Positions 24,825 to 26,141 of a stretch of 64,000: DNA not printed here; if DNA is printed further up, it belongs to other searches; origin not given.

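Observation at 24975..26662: Translationally coupled pair of unknown proteins (338 aa + 224 aa) with atypical composition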

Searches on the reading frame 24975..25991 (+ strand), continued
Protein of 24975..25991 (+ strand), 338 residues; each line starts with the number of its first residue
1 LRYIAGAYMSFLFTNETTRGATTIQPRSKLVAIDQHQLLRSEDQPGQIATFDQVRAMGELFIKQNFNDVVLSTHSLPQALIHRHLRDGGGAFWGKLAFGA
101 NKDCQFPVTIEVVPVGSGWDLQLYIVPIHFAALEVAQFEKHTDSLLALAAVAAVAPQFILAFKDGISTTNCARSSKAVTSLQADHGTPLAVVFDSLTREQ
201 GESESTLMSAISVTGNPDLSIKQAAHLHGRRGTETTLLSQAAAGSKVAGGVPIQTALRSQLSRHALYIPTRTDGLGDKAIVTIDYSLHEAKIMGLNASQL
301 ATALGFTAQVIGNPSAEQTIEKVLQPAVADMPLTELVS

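Call 81: find_related_loci(query=A4, collection=metagenome_contigs, flank=4000)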
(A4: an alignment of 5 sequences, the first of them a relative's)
Query A4 (120 aa) in metagenome_contigs; peptide patterns used: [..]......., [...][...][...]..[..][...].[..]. (x = any residue, [..] = any of these).
537 stretches matched a pattern; 26 encode a relative of the query (tblastn E <= 1e-3); 26 distinct loci.
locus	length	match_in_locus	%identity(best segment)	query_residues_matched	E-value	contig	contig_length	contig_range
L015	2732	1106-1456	64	1-117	3e-50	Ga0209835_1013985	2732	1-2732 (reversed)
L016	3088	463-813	62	1-117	9e-47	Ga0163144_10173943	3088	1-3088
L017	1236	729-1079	62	1-117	1e-48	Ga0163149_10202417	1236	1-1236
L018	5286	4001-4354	48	1-118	2e-41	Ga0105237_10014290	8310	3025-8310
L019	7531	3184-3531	49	1-116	8e-39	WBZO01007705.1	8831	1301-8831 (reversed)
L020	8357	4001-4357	47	1-119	1e-37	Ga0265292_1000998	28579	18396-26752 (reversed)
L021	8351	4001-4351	48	1-117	9e-38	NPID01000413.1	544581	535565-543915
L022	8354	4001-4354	48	3-120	2e-37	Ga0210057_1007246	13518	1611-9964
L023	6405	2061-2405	52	5-119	8e-37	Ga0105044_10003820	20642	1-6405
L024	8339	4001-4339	49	5-117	5e-36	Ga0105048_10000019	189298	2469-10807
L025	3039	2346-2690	53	6-119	6e-36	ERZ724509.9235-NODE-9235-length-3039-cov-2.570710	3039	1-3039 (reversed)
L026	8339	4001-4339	49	5-117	5e-36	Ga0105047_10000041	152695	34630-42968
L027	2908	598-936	49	6-118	2e-35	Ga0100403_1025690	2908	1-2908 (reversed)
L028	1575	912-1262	50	1-116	8e-35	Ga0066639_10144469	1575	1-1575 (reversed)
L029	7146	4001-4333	48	6-116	9e-34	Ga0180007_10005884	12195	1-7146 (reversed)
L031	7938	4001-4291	49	22-117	3e-31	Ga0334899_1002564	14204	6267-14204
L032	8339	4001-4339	42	5-117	6e-29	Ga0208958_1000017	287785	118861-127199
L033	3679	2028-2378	40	3-119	2e-28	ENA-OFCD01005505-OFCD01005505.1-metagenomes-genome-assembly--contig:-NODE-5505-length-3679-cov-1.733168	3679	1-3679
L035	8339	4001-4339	42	5-117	1e-27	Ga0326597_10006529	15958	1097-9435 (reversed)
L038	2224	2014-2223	46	1-70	1e-15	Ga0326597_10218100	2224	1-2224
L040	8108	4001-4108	54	34-70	2e-7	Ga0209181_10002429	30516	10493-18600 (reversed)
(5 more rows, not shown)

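Call 84: search_protein_families(library=pfam, proteins=[L021:3117-3959:-, L021:787-3093:-, L029:2975-3904:-, L029:1296-2300:-, L032:3169-3927:-, L035:3167-4042:-, L038:1205-1966:-, L033:1044-1913:-, L033:322-1053:-, L015:705-1004:-], max_evalue=0.001)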
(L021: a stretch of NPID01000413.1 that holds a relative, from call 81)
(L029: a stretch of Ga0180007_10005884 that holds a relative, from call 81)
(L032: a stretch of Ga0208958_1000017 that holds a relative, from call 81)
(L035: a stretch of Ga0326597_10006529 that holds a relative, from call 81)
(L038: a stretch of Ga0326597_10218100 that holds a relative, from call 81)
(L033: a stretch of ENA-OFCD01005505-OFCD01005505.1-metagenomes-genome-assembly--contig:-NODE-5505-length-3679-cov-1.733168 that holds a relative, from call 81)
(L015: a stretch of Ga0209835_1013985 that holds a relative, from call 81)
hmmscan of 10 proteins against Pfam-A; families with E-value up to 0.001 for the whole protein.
L021:3117-3959:- (280 aa): 1 family
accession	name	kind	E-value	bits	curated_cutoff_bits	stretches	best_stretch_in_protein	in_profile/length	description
PF02535.28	Zip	-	3.8e-38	131.9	35.1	2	119-251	180-320/323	ZIP Zinc transporter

L021:787-3093:- (768 aa): 8 families
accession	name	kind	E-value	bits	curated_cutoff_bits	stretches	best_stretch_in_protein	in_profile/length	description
PF02518.31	HATPase_c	-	6.2e-22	78.6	26.4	1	661-767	4-108/111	Histidine kinase-, DNA gyrase B-, and HSP90-like ATPase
PF21623.3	HK_sensor_dom_bact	-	9.2e-22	77.8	27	1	102-304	47-250/253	Bacterial histidine kinase, sensor domain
PF13426.13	PAS_9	-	2.2e-15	57.2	27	1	438-539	4-103/103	PAS domain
PF00989.32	PAS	-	3.5e-14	53.2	22.6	1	430-537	6-113/113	PAS fold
PF00512.31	HisKA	-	2.3e-13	50.4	26.9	1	547-611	2-66/66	His Kinase A (phospho-acceptor) domain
PF08448.16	PAS_4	-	6.8e-09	36.4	23.1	1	432-541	2-109/110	PAS fold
PF00672.30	HAMP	-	1.6e-06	28.8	25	1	343-393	2-52/53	HAMP domain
PF08447.18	PAS_3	-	4.4e-05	24.1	25.6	1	447-533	1-88/89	PAS fold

L029:2975-3904:- (309 aa): 1 family
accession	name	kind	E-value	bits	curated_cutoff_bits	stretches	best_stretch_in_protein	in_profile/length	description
PF01297.22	ZnuA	-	3.9e-60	204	29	1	45-304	3-263/263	Zinc-uptake complex component A periplasmic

L029:1296-2300:- (334 aa): 2 families
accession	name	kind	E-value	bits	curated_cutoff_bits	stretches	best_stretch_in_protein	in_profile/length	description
PF00950.22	ABC-3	-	2e-56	191.8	20.1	1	50-303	4-257/258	ABC 3 transport family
PF01032.23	FecCD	-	0.00024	20.7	26.5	1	104-299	108-307/311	FecCD transport family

L032:3169-3927:- (252 aa): 1 family
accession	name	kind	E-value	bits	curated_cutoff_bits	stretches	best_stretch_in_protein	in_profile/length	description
PF02535.28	Zip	-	3.4e-38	132.1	35.1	2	112-245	180-322/323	ZIP Zinc transporter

L035:3167-4042:- (291 aa): 1 family
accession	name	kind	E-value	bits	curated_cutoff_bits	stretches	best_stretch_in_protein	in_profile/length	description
PF02535.28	Zip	-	5.4e-35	121.6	35.1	2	150-283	180-322/323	ZIP Zinc transporter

L038:1205-1966:- (253 aa): 1 family
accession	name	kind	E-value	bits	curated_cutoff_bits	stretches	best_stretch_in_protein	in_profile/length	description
PF02535.28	Zip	-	3.9e-35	122.1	35.1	2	97-245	165-322/323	ZIP Zinc transporter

L033:1044-1913:- (289 aa): 1 family
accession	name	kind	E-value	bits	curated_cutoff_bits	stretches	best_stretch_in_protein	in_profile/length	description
PF01297.22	ZnuA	-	7.5e-86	288.3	29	1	24-283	1-261/263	Zinc-uptake complex component A periplasmic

L033:322-1053:- (243 aa): 7 families
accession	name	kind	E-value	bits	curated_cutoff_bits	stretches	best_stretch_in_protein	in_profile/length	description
PF00005.33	ABC_tran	-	7.7e-31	107.9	25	1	24-163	1-136/137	ABC transporter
PF13304.12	AAA_21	-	9.3e-15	55.9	27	2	119-199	221-302/304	AAA domain, putative AbiEii toxin, Type IV TA system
PF02463.25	SMC_N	-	2e-05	24.6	40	1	34-199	24-202/220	RecF/RecN/SMC N terminal domain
PF13555.12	AAA_29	-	0.0001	22.4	27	1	25-62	13-50/61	P-loop containing region of AAA domain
PF13175.12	AAA_15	-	0.00018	21.7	32.1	0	25-61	15-50/374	AAA ATPase domain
PF13476.12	AAA_23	-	0.00042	21.5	27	1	25-53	11-38/201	AAA domain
PF09818.15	ABC_ATPase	-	0.00081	18.9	23.2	0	168-214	205-251/283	P-loop domain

L015:705-1004:- (99 aa): 0 families

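Call 86: search_protein_families(library=pfam, proteins=[L019:2747-3184:+, L020:3513-3974:+, L024:2072-3949:+, L018:2096-3979:+, L023:478-2013:+, L022:2385-3944:+, L031:2372-3868:+, L025:449-2254:-, L016:810-2099:-, L027:946-1992:-], max_evalue=0.001)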
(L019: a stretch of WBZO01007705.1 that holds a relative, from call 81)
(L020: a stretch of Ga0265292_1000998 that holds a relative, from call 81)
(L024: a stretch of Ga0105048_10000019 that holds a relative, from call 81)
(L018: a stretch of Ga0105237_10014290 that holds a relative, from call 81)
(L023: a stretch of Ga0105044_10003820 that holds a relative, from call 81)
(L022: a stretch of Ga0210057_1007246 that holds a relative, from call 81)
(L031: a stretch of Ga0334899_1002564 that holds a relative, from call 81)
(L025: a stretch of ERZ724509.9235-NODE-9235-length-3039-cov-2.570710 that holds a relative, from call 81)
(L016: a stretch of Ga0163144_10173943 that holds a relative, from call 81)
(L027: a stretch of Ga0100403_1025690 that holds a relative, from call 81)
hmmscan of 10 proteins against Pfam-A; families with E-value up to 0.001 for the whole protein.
L019:2747-3184:+ (145 aa): 0 families

L020:3513-3974:+ (153 aa): 0 families

L024:2072-3949:+ (625 aa): 6 families
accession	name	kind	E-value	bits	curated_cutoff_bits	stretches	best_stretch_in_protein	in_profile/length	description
PF00117.34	GATase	-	3.8e-42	144.6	22.8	1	11-189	2-189/190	Glutamine amidotransferase class-I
PF00958.27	GMP_synt_C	-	3.1e-21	75.7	27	1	540-624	6-92/92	GMP synthase C terminal domain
PF02540.23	NAD_synthase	-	2.8e-12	46.7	21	1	211-292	13-94/242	NAD synthase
PF07722.19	Peptidase_C26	-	8.3e-11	42.5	20.5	1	74-172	102-219/219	Peptidase C26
PF06508.19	QueC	-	1.3e-06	28.5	22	1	219-298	2-80/210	Queuosine biosynthesis protein QueC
PF01507.26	PAPS_reduct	-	0.00019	22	22.5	1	220-291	3-72/175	Phosphoadenosine phosphosulfate reductase domain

L018:2096-3979:+ (627 aa): 8 families
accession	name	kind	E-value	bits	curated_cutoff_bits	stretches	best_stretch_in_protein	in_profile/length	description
PF00117.34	GATase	-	2.3e-43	148.5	22.8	1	13-191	2-189/190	Glutamine amidotransferase class-I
PF00958.27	GMP_synt_C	-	6.4e-23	81.1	27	2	566-626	36-92/92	GMP synthase C terminal domain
PF02540.23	NAD_synthase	-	2.6e-13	50.1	21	1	206-304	6-103/242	NAD synthase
PF07722.19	Peptidase_C26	-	7.1e-10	39.5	20.5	1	76-174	102-219/219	Peptidase C26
PF06508.19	QueC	-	4.7e-07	29.9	22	1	220-407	1-179/210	Queuosine biosynthesis protein QueC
PF00764.25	Arginosuc_synth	-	2e-05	25.1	27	1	225-295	6-77/162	Arginosuccinate synthase N-terminal HUP domain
PF01507.26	PAPS_reduct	-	0.00017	22.1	22.5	1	222-293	3-72/175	Phosphoadenosine phosphosulfate reductase domain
PF03054.22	tRNA_Me_trans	-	0.00041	20.5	20.6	0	220-261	2-41/202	tRNA methyl transferase HUP domain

L023:478-2013:+ (511 aa): 3 families
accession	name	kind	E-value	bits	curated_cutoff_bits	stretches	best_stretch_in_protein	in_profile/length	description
PF00175.26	NAD_binding_1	-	1.2e-13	52.1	22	1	385-490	1-108/109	Oxidoreductase NAD-binding domain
PF03116.20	NQR2_RnfD_RnfE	-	1.3e-06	28.5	27.7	1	147-270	168-287/296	NQR2, RnfD, RnfE family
PF08030.17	NAD_binding_6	-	0.00056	20.4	22.2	1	382-423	3-49/156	Ferric reductase NAD binding domain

L022:2385-3944:+ (519 aa): 0 families

L031:2372-3868:+ (498 aa): 1 family
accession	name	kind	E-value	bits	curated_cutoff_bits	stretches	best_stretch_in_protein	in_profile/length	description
PF18105.7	PGM1_C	-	0.00028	20.8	22.5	1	449-491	11-54/54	PGM1 C-terminal domain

L025:449-2254:- (601 aa): 4 families
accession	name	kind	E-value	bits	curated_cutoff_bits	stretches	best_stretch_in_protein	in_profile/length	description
PF01855.24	POR_N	-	8.8e-49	166.7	27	1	222-386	2-165/231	Pyruvate flavodoxin/ferredoxin oxidoreductase, thiamine diP-bdg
PF01558.24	POR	-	8.2e-28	98.2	27.4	1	20-185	2-172/173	Pyruvate ferredoxin/flavodoxin oxidoreductase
PF02780.25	Transketolase_C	-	3.4e-06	27.4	25.9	1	494-574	10-90/124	Transketolase, C-terminal domain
PF02776.23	TPP_enzyme_N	-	0.0006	20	26.8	0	238-319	23-106/119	Thiamine pyrophosphate enzyme, N-terminal TPP binding domain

L016:810-2099:- (429 aa): 4 families
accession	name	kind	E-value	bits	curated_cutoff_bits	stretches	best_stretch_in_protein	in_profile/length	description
PF13173.12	AAA_14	-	9.8e-39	132.8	27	1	48-172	3-129/129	AAA domain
PF13635.12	DUF4143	-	1.5e-20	74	28.1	1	228-366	2-152/160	Domain of unknown function (DUF4143)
PF13401.12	AAA_22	-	0.00096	19.9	27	0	47-85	5-45/130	AAA domain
PF25199.1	nSTAND_NTPase5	-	0.00098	19.4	34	0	39-137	31-129/145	Novel STAND NTPase 5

L027:946-1992:- (348 aa): 8 families
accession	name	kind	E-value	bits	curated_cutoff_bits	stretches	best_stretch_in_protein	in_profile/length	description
PF12146.15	Hydrolase_4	-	2.5e-14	53.6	27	1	115-227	6-112/239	Serine aminopeptidase, S33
PF00561.26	Abhydrolase_1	-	3.8e-11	43.6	25.8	1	114-264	1-138/245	alpha/beta hydrolase fold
PF12697.13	Abhydrolase_6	-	3.4e-08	34.8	26.3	1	116-241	1-94/217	Alpha/beta hydrolase family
PF02129.25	Peptidase_S15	-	7.9e-08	32.7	23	1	93-223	1-127/262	X-Pro dipeptidyl-peptidase (S15 family)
PF00326.27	Peptidase_S9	-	3.7e-07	30.3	22.6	1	137-345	6-205/213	Prolyl oligopeptidase family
PF05448.18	AXE1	-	2.9e-06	26.7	21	0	79-160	53-124/321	Acetyl xylan esterase (AXE1)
PF01738.24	DLH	-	8.4e-05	22.7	21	0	107-328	11-186/217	Dienelactone hydrolase family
PF20434.5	BD-FAE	-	0.00034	20.6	26.8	0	107-308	7-212/215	BD-FAE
